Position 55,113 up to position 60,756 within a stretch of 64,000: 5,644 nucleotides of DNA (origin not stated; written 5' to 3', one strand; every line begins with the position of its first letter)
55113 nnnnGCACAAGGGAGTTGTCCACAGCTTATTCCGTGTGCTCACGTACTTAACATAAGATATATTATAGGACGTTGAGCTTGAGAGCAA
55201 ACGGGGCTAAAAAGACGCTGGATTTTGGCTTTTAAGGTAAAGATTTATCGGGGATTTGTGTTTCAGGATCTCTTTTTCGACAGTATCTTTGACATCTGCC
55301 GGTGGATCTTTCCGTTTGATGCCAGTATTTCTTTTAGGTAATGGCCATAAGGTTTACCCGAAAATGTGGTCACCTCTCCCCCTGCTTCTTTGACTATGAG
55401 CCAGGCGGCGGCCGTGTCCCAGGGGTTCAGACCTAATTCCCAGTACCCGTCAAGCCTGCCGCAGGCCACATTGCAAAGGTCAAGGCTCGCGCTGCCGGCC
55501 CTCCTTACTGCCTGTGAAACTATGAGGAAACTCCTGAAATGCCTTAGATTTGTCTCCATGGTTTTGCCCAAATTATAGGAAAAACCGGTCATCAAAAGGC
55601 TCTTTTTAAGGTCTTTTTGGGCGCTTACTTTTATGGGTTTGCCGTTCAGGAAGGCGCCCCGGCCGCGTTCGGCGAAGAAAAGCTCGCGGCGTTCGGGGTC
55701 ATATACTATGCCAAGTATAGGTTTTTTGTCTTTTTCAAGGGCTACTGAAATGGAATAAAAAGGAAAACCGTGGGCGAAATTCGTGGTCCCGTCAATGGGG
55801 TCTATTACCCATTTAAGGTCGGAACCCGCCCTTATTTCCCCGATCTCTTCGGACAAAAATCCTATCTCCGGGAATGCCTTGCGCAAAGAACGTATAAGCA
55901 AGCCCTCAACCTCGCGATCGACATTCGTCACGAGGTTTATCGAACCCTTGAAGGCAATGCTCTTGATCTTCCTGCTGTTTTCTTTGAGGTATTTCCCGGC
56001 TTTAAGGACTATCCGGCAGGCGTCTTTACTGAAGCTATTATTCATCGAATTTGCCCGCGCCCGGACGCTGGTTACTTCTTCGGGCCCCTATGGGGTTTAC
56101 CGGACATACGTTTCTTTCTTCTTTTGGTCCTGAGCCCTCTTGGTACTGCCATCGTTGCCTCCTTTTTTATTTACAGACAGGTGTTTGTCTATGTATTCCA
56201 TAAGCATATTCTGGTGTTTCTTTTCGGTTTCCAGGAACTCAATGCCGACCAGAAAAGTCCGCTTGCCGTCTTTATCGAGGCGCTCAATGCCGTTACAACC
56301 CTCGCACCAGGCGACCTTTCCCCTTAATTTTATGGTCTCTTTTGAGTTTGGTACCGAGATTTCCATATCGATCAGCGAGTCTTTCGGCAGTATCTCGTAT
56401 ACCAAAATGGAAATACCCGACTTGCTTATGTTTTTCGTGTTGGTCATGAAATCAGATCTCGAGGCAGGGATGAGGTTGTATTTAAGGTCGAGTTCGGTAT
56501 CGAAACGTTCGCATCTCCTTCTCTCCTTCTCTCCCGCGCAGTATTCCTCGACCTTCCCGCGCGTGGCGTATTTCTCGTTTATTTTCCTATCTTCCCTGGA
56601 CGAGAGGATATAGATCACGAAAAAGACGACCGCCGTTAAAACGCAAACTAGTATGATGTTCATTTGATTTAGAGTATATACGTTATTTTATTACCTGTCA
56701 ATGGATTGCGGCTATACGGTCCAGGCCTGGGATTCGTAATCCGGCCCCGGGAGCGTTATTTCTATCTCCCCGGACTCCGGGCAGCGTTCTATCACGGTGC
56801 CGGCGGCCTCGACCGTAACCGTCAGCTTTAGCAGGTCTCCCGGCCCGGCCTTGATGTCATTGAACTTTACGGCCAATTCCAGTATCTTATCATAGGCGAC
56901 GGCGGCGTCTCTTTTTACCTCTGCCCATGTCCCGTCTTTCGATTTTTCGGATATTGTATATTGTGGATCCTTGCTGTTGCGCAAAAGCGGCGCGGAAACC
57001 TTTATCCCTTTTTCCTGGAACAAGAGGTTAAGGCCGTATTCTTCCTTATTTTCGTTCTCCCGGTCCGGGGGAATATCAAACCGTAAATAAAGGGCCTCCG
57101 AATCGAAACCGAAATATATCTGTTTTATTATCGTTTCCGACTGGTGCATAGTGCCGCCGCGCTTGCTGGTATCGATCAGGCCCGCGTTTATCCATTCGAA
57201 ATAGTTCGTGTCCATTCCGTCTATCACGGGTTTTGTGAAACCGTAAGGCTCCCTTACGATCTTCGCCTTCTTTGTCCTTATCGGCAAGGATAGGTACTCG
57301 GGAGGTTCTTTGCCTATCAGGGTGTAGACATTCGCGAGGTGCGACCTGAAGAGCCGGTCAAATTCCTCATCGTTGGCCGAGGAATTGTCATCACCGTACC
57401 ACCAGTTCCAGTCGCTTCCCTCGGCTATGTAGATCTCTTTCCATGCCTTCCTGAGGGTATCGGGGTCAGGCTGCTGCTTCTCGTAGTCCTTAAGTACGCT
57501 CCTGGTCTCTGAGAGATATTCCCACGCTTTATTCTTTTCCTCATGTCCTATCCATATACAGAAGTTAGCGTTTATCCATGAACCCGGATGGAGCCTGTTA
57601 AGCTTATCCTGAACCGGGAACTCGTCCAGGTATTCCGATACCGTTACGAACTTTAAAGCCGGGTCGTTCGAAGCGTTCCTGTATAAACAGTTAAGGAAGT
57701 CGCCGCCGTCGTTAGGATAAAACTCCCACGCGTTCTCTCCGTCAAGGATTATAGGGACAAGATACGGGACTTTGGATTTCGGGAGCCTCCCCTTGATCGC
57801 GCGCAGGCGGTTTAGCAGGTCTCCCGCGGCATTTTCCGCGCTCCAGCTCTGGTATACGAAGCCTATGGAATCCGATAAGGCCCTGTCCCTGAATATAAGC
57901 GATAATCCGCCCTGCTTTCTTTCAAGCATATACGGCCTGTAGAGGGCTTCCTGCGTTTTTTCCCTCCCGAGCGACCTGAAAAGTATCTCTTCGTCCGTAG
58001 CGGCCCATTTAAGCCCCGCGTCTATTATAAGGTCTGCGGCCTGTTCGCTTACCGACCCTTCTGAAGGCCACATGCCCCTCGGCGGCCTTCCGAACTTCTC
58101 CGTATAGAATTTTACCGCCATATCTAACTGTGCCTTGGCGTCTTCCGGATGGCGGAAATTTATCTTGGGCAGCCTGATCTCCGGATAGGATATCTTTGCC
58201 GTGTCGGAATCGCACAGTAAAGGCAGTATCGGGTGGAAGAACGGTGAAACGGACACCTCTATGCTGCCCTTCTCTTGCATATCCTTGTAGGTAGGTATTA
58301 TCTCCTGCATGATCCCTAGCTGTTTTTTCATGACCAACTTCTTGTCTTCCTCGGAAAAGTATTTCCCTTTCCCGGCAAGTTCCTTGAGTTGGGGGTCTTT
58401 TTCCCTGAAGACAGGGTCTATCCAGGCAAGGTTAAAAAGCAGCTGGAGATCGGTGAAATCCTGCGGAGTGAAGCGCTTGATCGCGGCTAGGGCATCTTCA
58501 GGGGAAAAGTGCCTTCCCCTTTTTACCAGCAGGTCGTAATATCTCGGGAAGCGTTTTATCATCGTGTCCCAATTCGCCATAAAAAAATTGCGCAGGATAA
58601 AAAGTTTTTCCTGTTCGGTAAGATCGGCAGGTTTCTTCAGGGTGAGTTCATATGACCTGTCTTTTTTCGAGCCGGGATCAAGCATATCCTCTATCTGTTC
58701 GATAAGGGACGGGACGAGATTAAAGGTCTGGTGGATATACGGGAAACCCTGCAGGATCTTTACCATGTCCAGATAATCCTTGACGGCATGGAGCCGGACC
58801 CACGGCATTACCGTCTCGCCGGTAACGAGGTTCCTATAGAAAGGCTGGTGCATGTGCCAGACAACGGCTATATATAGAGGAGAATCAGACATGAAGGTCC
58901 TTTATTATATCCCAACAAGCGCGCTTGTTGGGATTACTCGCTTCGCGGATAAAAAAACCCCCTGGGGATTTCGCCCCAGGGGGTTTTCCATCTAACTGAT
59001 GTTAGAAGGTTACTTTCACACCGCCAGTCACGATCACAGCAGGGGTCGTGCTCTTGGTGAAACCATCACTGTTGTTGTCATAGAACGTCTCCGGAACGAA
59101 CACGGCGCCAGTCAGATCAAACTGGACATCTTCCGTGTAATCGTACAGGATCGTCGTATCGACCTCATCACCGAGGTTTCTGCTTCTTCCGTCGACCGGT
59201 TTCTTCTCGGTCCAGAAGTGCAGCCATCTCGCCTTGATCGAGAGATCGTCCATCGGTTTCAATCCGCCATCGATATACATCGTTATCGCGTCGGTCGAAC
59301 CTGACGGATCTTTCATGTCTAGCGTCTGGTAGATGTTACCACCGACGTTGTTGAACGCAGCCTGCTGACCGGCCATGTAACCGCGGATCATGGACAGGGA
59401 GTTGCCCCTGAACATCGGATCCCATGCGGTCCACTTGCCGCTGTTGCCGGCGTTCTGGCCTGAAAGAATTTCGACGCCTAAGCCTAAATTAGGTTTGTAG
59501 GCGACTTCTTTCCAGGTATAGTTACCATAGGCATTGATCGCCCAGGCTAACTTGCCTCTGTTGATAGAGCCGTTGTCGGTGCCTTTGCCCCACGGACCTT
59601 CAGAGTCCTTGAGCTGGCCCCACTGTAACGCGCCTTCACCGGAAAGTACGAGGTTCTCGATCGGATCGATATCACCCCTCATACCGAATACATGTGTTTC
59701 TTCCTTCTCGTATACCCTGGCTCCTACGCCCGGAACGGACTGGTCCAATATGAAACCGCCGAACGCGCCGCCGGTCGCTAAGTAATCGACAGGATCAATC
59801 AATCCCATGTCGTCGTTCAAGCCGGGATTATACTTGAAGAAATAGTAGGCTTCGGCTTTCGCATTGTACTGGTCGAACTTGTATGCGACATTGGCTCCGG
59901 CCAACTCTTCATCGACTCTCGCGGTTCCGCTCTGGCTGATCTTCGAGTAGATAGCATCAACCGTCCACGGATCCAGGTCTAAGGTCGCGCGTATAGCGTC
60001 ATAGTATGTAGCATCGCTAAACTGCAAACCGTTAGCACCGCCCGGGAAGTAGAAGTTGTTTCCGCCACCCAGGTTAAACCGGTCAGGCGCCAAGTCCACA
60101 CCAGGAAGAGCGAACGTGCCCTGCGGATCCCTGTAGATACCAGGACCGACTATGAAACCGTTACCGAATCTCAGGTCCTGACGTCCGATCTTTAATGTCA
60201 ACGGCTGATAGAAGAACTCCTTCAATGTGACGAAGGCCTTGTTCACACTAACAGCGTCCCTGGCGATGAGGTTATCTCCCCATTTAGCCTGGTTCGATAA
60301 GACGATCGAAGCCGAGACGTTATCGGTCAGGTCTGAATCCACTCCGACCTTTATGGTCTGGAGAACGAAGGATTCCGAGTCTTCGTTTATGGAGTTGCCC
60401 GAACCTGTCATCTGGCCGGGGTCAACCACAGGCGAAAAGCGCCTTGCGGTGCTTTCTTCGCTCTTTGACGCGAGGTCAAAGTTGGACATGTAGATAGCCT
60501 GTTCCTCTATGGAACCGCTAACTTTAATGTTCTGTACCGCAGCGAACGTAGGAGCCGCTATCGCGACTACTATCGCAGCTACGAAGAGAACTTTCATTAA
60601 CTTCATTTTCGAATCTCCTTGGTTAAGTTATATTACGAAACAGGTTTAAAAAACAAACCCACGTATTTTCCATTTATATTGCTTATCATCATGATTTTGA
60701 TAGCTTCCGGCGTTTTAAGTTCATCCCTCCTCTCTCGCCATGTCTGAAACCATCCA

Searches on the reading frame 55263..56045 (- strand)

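Call 6: search_protein_families(library=pfam, proteins=[window:55263-56045:-], max_evalue=0.001)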
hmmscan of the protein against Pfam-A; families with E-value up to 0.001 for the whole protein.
window:55263-56045:- (260 aa): 1 family
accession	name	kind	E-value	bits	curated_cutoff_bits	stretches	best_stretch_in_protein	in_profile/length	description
PF00459.30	Inositol_P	-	2.2e-69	234.4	27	1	6-251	6-262/271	Inositol monophosphatase family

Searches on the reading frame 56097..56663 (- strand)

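Call 6: search_protein_families(library=pfam, proteins=[window:56097-56663:-], max_evalue=0.001)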
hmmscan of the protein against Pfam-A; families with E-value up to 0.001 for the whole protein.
window:56097-56663:- (188 aa): 1 family
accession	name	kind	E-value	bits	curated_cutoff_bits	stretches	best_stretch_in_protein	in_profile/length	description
PF07238.19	PilZ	-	4.6e-10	40.2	22.5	1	47-158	1-100/102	PilZ domain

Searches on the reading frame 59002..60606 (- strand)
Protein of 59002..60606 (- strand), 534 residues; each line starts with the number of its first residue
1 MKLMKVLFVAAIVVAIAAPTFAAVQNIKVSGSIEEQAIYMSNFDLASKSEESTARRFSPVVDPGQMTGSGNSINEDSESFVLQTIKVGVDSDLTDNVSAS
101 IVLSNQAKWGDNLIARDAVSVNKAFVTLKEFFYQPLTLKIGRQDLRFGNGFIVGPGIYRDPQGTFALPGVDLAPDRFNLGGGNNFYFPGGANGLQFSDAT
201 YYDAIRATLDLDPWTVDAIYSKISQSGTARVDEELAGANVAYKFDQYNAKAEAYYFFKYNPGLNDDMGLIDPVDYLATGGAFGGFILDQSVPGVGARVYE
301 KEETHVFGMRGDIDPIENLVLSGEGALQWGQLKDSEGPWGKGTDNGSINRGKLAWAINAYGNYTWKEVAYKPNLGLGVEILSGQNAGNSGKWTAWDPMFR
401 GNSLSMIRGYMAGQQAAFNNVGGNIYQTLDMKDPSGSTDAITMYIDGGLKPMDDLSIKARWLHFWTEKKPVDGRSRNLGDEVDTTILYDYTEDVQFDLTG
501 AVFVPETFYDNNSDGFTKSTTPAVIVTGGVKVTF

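Call 6: search_protein_families(library=pfam, proteins=[window:59002-60606:-], max_evalue=0.001)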
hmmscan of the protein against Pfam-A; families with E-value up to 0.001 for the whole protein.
window:59002-60606:- (534 aa): 1 family
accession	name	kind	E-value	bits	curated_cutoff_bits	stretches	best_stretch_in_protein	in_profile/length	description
PF13372.12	Alginate_exp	-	1.4e-17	64.1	25.2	1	202-511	123-383/395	Alginate export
